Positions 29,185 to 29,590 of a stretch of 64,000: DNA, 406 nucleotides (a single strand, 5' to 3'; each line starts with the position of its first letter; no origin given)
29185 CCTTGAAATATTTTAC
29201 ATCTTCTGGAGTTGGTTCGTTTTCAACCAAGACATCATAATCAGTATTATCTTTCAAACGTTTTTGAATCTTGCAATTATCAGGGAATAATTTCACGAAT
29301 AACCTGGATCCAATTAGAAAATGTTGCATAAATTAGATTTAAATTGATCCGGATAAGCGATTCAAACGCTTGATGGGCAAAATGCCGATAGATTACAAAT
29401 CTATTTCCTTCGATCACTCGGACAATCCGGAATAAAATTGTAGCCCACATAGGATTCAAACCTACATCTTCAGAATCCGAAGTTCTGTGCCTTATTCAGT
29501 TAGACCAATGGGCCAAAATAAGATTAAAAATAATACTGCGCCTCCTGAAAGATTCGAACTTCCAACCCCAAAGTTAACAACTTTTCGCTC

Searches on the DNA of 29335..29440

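Call 59: search_rna_families(source=window, start=29335, end=29440, threshold=evalue, max_evalue=10, show_alignments=2)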
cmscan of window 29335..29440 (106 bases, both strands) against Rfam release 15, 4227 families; matches with E-value up to 10: 4.
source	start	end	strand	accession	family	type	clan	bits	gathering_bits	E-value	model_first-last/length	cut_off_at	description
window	29347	29431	-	RF00005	tRNA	Gene; tRNA;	CL00001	45.7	29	2.6e-09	1-71/71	no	tRNA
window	29350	29395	+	RF04351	Plastid-psbl-rps4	Cis-reg;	-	22.6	68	0.005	1-53/53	no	Plastid-psbl-rps4 3UTR RNA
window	29403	29438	+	RF01365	CRISPR-DR52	Gene; CRISPR;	-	12.8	50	4.9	1-37/37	no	CRISPR RNA direct repeat element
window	29352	29406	+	RF01668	P10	Gene; sRNA;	-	12.5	37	1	1-72/72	no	Pseudomonas sRNA P10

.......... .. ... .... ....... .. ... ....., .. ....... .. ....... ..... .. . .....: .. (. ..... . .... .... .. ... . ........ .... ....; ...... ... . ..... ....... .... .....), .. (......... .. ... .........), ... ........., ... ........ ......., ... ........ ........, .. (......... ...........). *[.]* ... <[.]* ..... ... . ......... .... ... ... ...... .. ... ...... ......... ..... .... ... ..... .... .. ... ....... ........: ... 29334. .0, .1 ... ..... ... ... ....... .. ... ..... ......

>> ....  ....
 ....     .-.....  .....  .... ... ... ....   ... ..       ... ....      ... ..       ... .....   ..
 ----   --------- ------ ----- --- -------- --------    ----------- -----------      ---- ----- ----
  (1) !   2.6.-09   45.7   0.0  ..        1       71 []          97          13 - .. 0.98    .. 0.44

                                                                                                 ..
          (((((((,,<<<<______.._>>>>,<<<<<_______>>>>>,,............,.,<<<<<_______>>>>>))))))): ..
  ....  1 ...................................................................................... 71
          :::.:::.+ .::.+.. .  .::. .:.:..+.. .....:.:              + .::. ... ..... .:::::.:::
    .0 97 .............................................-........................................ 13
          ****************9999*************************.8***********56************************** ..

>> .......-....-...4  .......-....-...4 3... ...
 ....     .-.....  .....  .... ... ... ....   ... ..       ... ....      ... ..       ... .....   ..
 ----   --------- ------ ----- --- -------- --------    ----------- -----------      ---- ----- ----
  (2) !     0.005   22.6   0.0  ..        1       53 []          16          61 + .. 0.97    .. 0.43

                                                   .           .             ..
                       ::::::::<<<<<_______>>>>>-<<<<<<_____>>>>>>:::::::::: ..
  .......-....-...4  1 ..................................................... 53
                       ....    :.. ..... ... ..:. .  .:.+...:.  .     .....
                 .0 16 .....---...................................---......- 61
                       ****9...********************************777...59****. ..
